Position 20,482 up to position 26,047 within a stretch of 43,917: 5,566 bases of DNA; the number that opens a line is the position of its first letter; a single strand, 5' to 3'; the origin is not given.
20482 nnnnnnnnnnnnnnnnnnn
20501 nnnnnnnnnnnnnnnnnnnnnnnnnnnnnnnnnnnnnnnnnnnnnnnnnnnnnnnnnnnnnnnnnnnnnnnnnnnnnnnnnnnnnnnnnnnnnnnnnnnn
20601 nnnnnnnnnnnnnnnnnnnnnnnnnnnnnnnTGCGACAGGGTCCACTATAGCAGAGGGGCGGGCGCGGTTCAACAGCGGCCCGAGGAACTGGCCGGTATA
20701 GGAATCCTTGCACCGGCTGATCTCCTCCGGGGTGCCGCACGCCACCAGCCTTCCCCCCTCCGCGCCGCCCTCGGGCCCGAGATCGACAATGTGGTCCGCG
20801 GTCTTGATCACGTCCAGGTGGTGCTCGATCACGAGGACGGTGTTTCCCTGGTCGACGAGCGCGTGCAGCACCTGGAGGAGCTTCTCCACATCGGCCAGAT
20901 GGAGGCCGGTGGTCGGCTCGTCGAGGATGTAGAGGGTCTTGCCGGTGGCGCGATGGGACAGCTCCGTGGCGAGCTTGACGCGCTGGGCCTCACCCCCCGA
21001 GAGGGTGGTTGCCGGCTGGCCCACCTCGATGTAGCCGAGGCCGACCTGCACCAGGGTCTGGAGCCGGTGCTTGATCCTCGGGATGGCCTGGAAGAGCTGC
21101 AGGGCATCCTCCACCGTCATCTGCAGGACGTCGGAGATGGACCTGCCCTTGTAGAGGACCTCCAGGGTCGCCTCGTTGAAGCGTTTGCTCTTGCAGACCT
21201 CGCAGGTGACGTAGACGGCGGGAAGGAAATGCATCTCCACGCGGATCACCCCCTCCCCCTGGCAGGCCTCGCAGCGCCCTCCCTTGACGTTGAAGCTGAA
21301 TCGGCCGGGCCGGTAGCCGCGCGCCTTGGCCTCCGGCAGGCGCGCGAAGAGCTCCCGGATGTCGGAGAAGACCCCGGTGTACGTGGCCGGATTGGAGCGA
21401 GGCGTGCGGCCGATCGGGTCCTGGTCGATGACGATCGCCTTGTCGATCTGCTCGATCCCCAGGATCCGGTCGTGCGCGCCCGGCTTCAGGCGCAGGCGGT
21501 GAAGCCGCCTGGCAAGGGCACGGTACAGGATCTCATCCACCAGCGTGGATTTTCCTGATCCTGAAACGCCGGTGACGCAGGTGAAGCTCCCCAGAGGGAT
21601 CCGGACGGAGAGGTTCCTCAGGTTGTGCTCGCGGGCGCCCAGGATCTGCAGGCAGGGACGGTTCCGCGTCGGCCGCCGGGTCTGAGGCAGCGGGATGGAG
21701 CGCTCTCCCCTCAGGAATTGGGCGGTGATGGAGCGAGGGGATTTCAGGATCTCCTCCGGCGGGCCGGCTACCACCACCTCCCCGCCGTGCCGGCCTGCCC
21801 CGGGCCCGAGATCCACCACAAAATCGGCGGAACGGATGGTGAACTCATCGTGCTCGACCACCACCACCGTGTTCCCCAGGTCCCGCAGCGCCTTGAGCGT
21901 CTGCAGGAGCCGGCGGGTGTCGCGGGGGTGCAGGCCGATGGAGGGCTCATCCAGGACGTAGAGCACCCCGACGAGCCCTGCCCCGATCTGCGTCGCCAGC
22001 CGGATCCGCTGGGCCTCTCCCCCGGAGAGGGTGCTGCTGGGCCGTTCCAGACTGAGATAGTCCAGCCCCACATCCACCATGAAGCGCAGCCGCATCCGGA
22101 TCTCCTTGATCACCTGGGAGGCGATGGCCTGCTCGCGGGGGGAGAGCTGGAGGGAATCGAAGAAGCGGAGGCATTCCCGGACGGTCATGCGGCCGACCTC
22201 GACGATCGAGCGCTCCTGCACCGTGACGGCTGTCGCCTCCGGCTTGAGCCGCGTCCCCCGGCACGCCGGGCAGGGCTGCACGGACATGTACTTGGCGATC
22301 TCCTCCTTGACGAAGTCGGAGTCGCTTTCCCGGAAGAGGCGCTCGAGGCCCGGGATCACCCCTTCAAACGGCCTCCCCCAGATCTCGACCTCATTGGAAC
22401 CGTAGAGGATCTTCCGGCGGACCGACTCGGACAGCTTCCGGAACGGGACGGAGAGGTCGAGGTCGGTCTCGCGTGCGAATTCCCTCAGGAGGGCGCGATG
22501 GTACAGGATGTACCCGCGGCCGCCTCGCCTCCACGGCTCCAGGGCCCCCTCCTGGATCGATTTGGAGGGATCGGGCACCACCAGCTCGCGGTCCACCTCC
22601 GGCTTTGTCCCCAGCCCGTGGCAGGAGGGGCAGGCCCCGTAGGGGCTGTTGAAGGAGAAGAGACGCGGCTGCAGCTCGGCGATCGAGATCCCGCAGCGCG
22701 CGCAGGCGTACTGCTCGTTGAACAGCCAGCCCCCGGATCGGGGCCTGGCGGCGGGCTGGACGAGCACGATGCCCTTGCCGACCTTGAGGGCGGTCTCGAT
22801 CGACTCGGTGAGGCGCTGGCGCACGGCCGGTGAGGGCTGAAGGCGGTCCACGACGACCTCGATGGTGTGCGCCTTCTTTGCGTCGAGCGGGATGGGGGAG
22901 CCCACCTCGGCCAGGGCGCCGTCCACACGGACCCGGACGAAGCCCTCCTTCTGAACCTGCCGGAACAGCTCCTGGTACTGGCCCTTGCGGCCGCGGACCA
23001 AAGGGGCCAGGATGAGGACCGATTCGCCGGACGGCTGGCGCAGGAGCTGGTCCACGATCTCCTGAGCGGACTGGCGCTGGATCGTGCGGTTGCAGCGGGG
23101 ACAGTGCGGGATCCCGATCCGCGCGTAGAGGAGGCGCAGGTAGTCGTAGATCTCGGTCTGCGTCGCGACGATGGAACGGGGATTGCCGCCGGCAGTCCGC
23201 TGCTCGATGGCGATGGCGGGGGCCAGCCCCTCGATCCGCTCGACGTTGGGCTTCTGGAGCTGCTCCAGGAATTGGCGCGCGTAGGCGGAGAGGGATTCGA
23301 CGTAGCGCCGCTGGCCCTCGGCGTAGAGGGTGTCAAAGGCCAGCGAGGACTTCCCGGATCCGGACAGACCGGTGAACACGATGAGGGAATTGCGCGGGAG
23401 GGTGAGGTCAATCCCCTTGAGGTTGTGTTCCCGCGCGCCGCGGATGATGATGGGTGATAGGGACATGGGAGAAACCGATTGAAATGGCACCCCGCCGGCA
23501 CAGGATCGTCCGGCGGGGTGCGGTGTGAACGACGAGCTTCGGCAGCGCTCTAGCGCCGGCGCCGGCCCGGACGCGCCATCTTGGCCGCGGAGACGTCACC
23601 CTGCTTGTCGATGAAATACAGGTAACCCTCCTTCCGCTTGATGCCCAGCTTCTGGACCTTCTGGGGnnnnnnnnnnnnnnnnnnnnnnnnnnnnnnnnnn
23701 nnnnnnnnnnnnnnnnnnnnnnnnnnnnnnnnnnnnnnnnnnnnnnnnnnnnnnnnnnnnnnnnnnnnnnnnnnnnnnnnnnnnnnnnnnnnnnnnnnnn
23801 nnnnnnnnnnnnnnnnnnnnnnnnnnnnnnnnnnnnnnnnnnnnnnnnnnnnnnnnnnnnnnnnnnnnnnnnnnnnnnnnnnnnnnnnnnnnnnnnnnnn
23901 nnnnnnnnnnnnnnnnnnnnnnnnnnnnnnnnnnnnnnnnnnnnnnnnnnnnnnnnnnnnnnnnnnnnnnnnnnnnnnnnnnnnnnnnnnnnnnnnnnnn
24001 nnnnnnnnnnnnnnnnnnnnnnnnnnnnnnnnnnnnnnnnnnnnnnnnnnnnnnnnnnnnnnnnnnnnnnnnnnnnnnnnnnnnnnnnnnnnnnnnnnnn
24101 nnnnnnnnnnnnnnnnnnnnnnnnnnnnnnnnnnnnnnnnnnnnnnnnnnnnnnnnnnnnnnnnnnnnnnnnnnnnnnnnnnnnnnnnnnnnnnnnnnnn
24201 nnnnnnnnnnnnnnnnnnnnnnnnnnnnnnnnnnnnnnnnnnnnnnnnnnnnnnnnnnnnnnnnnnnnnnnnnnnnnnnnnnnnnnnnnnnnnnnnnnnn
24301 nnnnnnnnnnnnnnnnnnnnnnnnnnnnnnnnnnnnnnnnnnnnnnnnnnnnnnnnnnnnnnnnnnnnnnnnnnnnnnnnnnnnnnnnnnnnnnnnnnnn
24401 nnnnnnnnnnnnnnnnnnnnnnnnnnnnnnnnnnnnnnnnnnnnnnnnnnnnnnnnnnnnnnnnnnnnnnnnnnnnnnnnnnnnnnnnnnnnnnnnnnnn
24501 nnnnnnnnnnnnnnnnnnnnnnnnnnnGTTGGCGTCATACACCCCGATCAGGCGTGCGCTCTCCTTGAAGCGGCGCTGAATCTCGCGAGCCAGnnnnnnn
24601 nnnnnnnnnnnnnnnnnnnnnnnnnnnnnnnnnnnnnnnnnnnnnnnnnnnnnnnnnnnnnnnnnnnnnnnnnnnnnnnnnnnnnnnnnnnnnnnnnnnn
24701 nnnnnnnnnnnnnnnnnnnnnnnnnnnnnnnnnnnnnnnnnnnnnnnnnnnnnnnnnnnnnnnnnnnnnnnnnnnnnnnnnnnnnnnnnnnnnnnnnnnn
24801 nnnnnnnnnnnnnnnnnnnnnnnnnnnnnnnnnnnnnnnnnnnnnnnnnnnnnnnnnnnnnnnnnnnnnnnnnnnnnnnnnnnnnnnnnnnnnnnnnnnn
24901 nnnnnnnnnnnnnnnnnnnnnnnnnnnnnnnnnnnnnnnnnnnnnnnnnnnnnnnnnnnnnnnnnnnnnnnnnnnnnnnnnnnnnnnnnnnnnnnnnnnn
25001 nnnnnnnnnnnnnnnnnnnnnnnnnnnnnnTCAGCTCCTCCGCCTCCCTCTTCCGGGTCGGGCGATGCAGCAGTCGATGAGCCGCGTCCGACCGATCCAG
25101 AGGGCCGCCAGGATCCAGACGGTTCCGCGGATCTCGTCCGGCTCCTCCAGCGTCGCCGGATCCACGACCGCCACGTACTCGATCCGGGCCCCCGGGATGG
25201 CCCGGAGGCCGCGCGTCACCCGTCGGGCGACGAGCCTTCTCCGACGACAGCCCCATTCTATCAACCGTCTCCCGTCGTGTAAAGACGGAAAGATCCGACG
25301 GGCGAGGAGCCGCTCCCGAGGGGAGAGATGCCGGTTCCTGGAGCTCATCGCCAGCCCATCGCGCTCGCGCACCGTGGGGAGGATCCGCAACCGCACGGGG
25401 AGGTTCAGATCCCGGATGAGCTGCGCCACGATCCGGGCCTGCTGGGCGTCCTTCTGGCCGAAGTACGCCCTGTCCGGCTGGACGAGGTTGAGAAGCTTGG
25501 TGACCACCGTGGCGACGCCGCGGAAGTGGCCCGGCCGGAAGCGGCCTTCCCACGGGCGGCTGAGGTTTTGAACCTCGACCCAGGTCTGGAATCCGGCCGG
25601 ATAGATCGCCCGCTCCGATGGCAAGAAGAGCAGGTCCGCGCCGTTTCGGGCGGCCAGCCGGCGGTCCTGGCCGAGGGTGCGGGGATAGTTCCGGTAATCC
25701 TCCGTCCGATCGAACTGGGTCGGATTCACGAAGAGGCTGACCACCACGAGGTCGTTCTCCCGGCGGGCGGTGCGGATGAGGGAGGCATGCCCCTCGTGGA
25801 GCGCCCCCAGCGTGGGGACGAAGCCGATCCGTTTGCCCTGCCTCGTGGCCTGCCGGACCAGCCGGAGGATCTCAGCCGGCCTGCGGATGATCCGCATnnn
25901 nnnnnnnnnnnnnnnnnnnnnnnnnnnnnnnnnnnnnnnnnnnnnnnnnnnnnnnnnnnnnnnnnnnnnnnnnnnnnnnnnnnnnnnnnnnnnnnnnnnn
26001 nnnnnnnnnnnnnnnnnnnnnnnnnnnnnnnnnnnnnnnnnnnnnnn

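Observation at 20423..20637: uvrA-exbB spacer is a bipartite repeat carrying a frame-preserved Arg-rich small ORF joined to both neighbours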

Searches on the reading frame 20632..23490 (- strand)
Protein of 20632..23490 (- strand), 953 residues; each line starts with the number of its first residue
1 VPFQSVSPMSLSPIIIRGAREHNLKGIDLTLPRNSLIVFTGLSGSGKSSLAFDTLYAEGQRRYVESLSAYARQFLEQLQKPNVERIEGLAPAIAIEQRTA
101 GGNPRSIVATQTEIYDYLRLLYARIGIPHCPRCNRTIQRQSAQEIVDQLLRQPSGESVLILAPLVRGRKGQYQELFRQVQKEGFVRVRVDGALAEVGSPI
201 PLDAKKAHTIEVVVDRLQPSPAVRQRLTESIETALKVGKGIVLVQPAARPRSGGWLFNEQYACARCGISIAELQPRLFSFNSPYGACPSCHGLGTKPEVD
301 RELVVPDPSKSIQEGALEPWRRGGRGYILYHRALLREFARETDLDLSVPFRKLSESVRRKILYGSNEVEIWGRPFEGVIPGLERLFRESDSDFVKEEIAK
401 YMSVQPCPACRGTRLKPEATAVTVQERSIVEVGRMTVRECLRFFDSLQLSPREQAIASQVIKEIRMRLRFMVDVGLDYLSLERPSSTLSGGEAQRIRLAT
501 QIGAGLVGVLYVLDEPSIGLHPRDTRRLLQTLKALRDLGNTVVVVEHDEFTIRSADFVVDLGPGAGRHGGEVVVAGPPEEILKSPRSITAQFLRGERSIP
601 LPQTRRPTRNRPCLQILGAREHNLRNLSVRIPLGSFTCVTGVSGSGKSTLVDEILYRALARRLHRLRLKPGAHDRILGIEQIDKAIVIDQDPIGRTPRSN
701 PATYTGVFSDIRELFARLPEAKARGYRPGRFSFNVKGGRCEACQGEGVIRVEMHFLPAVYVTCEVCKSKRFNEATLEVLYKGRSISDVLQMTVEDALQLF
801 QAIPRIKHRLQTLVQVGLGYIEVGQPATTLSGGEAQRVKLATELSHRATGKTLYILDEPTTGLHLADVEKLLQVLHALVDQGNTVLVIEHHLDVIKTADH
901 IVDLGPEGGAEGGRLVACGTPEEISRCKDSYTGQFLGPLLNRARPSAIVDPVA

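Call 78: search_protein_families(library=pfam, proteins=[window:20632-23490:-], max_evalue=0.00001)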
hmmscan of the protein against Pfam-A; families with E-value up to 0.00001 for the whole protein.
window:20632-23490:- (953 aa): 9 families
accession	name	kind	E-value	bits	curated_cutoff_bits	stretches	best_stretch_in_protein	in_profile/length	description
PF17760.6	UvrA_inter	-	2.4e-37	127.6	23.3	1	140-245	1-106/109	UvrA interaction domain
PF17755.6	UvrA_DNA-bind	-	3.7e-24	85.6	23.2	1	300-400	1-110/110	UvrA DNA-binding domain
PF00005.33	ABC_tran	-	4.2e-19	70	25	0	804-861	83-137/137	ABC transporter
PF02463.25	SMC_N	-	1.8e-11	44.4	40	0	829-904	136-211/220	RecF/RecN/SMC N terminal domain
PF13304.12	AAA_21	-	4.4e-11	43.8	27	0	484-545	234-296/304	AAA domain, putative AbiEii toxin, Type IV TA system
PF13555.12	AAA_29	-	2.9e-08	33.8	27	0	629-654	17-42/61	P-loop containing region of AAA domain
PF13191.12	AAA_16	-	8.2e-08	33.4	32.6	0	629-664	19-54/167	AAA ATPase domain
PF13671.12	AAA_33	-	7e-07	30.1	27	0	639-657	4-22/143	AAA domain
PF20703.3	nSTAND1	-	2.2e-06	28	27.1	0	620-660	19-59/379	Novel STAND NTPase 1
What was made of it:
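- Checked: uvrA (953 aa, UvrA Pfam domains, call 78) ends with TGA 20631-20629.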

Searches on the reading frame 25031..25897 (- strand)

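Call 78: search_protein_families(library=pfam, proteins=[window:25031-25897:-], max_evalue=0.00001)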
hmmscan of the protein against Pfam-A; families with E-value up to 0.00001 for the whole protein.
window:25031-25897:- (288 aa): 1 family
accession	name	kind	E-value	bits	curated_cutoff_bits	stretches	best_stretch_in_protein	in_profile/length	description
PF02569.21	Pantoate_ligase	-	2.9e-96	322.2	20.7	1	3-277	2-267/268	Pantoate-beta-alanine ligase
